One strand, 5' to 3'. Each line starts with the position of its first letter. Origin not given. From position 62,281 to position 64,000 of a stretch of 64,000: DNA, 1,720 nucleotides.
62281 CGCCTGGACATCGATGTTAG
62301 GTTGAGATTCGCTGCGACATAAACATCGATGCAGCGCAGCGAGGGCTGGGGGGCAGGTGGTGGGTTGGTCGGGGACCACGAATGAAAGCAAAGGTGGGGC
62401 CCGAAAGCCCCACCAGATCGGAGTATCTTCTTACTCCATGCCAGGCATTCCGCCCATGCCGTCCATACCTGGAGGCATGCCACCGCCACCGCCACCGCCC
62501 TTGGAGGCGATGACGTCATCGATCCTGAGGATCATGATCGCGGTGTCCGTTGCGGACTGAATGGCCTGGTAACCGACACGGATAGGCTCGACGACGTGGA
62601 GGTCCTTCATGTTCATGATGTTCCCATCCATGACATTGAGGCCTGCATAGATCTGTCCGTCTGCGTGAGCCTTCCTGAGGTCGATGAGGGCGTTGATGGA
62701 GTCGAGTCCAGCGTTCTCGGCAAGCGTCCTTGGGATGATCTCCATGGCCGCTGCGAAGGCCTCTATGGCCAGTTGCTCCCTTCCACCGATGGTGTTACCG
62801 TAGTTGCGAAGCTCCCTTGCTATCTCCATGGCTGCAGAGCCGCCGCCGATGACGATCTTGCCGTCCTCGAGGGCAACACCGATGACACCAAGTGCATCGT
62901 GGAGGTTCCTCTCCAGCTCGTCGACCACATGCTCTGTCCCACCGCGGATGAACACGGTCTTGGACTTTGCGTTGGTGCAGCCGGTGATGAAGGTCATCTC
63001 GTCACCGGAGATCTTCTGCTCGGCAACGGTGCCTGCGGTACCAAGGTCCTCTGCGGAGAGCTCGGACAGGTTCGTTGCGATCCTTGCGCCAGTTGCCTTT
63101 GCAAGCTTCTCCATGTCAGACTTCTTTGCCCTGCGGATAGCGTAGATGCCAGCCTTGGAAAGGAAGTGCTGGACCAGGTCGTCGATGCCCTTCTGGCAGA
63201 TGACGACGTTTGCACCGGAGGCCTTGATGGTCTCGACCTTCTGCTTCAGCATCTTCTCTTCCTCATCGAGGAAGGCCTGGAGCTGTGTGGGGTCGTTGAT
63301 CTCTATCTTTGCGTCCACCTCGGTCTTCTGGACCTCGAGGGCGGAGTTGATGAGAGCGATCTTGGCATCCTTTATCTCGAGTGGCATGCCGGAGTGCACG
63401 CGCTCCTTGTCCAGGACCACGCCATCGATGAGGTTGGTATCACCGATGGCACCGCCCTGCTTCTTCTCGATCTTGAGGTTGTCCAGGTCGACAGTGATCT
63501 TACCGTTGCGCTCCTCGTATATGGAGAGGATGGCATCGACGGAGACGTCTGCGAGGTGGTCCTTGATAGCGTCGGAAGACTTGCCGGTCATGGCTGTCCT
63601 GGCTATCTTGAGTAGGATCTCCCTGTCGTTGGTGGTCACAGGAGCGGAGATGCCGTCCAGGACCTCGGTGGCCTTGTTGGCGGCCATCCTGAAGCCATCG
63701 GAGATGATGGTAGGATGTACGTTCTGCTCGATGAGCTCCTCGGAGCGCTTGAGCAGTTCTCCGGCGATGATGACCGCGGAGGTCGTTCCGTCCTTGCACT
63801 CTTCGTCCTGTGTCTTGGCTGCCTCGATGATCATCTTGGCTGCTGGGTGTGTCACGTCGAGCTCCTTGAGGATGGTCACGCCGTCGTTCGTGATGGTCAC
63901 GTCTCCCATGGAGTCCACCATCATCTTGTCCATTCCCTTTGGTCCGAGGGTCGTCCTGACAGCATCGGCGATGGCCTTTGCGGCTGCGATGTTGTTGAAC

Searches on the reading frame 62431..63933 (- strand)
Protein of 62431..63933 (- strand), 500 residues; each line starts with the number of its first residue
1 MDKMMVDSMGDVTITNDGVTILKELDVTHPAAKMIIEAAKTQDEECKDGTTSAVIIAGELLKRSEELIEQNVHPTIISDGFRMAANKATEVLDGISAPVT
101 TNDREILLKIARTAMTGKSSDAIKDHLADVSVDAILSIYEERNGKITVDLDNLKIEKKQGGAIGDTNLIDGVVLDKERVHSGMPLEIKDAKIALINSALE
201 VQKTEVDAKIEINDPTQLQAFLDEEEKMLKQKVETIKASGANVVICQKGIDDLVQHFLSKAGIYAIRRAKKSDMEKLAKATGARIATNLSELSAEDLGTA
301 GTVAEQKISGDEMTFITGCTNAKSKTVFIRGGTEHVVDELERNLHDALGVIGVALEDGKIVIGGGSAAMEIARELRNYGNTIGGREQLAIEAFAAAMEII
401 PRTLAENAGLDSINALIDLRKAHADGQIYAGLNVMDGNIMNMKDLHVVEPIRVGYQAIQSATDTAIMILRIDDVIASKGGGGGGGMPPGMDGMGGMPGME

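Call 20: search_protein_families(library=pfam, proteins=[window:62431-63933:-])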
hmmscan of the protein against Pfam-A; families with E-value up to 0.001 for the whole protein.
window:62431-63933:- (500 aa): 1 family
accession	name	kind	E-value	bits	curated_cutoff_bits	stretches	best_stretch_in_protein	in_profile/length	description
PF00118.29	Cpn60_TCP1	-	1.4e-173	578.5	34.3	1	1-478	14-489/490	TCP-1/cpn60 chaperonin family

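Call 31: find_homologous_proteins(query=window:62434-63933:-, max_evalue=1e-100)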
Query window:62434-63933:- (500 aa): 7993 proteins with E <= 1e-100 among 8000 candidates; the best 120 are listed.
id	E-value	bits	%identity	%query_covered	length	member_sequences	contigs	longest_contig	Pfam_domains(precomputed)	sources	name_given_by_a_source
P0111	4.9e-247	839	-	-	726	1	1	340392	PF00118.30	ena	-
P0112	3.3e-222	757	71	96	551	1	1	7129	PF00118.30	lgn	-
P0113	1.6e-221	754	71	96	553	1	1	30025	PF00118.30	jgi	jgi:thermosome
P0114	5.7e-221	753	69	96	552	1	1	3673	PF00118.30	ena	-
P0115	3.3e-218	744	70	96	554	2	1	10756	PF00118.30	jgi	jgi:thermosome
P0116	9.7e-218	742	70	96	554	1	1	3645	PF00118.30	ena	-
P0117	1.1e-217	742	70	96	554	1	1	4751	PF00118.30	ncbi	ncbi:MAG: thermosome subunit beta [Candidatus Thorarchaeota archaeon]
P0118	2.3e-217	741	68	96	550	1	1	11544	PF00118.30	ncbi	-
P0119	4.5e-217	740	71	96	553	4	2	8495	PF00118.30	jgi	jgi:thermosome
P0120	1.2e-216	738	68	96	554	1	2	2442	PF00118.30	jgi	jgi:thermosome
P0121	1.6e-216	738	71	96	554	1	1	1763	PF00118.30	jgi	jgi:thermosome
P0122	2.9e-216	737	68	96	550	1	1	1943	PF00118.30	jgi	jgi:thermosome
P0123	3.7e-216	737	69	96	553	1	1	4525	PF00118.30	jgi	jgi:thermosome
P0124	6.4e-216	736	69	96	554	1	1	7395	PF00118.30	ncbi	ncbi:thermosome subunit beta [[Eubacterium] cellulosolvens]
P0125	9.5e-216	735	69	96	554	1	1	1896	PF00118.30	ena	-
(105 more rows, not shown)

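Call 32: find_encoding_contigs(protein=P0111, flank=10000, max_places=5)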
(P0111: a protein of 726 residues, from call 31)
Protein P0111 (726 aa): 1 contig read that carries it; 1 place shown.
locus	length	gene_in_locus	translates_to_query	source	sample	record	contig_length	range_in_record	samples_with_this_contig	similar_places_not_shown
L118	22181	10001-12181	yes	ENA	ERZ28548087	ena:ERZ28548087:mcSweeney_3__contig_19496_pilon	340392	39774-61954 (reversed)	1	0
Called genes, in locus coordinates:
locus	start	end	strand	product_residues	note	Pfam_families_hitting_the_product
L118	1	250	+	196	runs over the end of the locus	-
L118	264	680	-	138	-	PF04930:FUN14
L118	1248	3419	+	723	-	PF00082:Peptidase_S8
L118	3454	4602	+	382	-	PF00155:Aminotran_1_2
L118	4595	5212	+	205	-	-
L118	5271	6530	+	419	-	-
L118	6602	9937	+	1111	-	-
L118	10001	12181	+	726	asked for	PF00118:Cpn60_TCP1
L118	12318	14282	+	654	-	PF13370:Fer4_13, PF13459:Fer4_15 (weak), PF00258:Flavodoxin_1, PF13085:Fer2_3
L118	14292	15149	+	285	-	PF02754:CCG (faint)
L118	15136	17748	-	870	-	PF00270:DEAD, PF04851:ResIII, PF00271:Helicase_C, PF02732:ERCC4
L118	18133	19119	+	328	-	PF00297:Ribosomal_L3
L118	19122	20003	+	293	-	PF00573:Ribosomal_L4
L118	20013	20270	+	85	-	PF00276:Ribosomal_L23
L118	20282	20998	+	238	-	PF03947:Ribosomal_L2_C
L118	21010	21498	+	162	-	PF00203:Ribosomal_S19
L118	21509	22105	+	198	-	PF00237:Ribosomal_L22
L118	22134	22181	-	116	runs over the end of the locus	-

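Call 88: find_encoding_contigs(protein=P0113, flank=10000, max_places=3)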
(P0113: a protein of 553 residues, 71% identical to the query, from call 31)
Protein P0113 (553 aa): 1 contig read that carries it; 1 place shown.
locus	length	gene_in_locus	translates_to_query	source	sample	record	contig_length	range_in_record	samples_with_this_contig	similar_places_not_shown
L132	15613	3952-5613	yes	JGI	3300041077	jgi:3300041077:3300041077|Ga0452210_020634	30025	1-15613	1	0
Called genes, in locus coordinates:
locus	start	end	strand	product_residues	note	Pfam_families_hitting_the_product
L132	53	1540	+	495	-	PF13249:SQHop_cyclase_N (faint), PF13243:SQHop_cyclase_C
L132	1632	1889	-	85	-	PF04193:PQ-loop (weak)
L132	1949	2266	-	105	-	PF01796:OB_ChsH2_C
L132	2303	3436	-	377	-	PF00108:Thiolase_N, PF22691:Thiolase_C_1, PF02803:Thiolase_C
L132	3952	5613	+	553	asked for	PF00118:Cpn60_TCP1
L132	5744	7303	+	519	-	PF16949:ABC_tran_2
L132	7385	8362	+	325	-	PF00814:TsaD, PF22521:HypF_C_2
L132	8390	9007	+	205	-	PF01636:APH (faint), PF06293:Kdo (weak), PF07714:PK_Tyr_Ser-Thr (weak), PF00069:Pkinase, PF01163:RIO1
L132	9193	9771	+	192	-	PF01725:Ham1p_like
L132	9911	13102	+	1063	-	-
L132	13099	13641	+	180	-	-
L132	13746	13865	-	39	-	-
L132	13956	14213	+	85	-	-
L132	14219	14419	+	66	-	-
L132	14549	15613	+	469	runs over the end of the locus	PF13537:GATase_7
